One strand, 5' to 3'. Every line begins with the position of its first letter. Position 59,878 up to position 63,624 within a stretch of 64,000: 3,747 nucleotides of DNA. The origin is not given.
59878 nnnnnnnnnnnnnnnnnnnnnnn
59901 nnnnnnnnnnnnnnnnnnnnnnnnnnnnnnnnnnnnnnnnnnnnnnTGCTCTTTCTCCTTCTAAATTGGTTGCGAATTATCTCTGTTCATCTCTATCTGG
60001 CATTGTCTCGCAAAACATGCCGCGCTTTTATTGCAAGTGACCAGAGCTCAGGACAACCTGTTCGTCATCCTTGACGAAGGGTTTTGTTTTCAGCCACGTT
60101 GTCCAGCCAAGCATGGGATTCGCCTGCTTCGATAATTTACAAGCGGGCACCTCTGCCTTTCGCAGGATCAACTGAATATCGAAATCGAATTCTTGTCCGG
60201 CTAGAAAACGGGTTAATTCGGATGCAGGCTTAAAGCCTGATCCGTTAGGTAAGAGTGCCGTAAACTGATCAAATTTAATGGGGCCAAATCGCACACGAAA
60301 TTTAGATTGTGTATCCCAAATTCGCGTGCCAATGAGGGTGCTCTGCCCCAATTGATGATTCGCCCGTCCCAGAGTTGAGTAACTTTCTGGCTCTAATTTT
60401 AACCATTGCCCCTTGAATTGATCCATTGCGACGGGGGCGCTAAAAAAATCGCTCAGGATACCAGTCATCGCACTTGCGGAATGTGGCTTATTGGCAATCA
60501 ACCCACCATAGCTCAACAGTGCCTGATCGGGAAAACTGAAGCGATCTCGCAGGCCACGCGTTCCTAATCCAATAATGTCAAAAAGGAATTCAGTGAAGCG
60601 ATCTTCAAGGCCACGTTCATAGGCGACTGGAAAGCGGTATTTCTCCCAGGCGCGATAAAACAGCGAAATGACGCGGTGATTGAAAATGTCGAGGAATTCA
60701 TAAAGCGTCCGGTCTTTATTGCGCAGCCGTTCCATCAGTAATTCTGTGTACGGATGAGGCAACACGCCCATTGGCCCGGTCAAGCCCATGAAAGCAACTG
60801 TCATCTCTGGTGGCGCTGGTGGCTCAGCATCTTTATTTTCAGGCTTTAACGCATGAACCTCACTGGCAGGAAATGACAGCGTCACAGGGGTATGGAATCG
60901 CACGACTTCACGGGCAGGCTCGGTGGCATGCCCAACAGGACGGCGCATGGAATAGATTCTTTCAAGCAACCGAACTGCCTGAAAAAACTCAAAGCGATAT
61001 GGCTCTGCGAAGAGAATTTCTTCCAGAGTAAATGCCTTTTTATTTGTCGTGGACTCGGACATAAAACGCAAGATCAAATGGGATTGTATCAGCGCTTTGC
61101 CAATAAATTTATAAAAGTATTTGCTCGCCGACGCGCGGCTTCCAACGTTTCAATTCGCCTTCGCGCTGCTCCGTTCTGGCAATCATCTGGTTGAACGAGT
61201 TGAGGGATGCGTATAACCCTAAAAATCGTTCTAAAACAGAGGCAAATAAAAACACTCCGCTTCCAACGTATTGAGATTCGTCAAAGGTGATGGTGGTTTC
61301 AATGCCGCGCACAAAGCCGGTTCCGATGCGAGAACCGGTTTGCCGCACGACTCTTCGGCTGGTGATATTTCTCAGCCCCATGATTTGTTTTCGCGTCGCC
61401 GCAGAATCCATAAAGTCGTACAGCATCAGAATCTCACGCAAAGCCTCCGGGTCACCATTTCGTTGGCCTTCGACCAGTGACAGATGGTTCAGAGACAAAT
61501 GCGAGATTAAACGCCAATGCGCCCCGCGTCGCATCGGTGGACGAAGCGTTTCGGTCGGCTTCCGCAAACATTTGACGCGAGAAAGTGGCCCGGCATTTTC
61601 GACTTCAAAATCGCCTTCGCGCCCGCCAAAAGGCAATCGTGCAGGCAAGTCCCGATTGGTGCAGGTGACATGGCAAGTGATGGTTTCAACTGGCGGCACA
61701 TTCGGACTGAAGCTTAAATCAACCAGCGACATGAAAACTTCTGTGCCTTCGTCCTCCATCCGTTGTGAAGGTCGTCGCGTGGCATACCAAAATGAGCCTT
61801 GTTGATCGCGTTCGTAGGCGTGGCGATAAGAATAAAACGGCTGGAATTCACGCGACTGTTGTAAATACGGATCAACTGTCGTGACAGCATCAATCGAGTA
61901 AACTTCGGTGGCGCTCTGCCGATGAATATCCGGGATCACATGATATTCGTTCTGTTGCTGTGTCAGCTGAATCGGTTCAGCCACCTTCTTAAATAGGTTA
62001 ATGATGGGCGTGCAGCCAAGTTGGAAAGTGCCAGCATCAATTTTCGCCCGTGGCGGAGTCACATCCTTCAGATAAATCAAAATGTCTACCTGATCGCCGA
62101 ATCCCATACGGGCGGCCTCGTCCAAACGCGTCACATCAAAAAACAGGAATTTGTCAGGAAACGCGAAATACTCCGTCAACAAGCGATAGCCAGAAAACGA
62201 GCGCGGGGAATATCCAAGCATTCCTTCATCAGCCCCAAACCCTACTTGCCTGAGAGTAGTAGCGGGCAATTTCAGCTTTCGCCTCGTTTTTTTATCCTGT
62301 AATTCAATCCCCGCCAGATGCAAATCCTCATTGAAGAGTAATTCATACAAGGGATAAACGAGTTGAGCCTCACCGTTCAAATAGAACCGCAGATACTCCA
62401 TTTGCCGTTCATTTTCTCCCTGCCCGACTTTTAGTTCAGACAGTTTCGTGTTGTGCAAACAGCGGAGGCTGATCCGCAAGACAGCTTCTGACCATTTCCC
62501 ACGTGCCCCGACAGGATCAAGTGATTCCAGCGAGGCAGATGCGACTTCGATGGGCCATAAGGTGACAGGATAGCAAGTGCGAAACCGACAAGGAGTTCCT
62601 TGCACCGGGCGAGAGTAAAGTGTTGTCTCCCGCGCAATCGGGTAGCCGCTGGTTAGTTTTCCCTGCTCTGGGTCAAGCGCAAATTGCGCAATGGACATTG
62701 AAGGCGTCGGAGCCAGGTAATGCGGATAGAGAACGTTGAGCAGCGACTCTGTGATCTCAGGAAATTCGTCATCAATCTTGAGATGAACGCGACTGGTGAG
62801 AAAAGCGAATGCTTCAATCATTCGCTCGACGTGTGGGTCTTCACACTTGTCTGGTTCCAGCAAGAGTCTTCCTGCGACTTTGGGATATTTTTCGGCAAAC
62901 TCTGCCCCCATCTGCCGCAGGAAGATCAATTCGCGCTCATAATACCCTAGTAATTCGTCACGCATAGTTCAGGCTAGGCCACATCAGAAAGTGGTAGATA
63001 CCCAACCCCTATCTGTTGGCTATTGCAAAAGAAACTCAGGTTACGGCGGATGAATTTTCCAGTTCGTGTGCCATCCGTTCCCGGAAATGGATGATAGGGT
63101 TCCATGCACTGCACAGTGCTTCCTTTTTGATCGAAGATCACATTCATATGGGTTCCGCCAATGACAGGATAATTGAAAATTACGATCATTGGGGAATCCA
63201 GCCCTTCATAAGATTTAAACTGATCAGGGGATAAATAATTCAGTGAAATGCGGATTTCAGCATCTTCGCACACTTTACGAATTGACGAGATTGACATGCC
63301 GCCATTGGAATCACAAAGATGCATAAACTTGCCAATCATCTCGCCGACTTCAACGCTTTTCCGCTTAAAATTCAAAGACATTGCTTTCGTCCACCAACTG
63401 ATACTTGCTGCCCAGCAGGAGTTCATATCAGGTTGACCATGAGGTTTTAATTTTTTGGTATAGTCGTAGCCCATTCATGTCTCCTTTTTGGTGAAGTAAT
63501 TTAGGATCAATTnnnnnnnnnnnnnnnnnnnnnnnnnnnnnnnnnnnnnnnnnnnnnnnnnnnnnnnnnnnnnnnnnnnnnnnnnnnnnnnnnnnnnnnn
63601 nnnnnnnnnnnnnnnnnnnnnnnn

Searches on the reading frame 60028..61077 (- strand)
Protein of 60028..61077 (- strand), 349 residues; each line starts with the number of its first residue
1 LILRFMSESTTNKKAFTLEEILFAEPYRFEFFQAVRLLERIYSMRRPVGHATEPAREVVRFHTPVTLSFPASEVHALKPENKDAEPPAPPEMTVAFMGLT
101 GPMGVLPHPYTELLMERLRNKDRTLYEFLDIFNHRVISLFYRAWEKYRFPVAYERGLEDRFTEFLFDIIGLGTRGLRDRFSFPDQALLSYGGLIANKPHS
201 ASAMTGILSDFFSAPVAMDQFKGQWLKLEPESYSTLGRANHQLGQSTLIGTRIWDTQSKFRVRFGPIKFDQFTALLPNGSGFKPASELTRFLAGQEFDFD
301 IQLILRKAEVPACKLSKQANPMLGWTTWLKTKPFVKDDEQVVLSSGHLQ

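Call 7: search_protein_families(library=pfam, proteins=[window:60028-61077:-], max_evalue=0.001)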
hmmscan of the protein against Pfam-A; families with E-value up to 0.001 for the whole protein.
window:60028-61077:- (349 aa): 1 family
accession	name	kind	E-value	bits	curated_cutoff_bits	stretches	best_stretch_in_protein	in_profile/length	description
PF06996.16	T6SS_TssG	-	1.9e-111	372.6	24.6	1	25-330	1-304/304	Type VI secretion, TssG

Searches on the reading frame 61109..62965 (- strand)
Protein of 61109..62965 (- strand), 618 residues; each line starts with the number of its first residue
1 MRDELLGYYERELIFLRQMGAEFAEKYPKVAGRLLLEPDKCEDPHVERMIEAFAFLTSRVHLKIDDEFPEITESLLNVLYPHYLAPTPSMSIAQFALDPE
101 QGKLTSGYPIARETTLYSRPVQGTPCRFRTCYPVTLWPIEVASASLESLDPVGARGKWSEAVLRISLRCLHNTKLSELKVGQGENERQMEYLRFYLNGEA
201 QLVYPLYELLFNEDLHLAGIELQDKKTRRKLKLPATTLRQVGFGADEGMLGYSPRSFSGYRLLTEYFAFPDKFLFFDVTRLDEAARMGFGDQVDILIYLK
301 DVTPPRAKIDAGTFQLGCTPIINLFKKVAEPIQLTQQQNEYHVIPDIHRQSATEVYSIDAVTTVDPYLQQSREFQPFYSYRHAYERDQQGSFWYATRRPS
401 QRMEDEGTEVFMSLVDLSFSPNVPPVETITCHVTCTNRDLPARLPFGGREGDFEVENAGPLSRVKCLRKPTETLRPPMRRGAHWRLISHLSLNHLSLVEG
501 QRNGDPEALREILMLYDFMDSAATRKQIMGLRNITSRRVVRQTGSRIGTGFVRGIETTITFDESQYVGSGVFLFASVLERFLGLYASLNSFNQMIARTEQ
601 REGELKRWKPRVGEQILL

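Call 7: search_protein_families(library=pfam, proteins=[window:61109-62965:-], max_evalue=0.001)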
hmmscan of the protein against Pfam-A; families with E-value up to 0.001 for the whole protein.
window:61109-62965:- (618 aa): 1 family
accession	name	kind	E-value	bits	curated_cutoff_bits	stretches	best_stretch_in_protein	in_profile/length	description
PF05947.17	T6SS_TssF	-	5.8e-231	768.7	25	1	1-615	1-608/608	Type VI secretion system, TssF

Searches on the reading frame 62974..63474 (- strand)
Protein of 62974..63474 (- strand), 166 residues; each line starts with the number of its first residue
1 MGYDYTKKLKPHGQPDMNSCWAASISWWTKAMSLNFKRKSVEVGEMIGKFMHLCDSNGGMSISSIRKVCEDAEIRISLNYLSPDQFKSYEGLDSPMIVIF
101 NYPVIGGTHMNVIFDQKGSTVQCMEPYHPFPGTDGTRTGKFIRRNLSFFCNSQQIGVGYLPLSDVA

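Call 7: search_protein_families(library=pfam, proteins=[window:62974-63474:-], max_evalue=0.001)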
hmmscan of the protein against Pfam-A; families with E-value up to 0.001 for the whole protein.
window:62974-63474:- (166 aa): 0 families

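Call 58: search_protein_families(library=pfam, proteins=[window:62974-63474:-], max_evalue=0.05)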
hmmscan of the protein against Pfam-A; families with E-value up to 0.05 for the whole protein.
window:62974-63474:- (166 aa): 1 family
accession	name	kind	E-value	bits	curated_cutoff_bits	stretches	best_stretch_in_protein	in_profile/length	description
PF05413.17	Peptidase_C34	-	0.007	17.1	22.4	1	31-78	15-62/92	Putative closterovirus papain-like endopeptidase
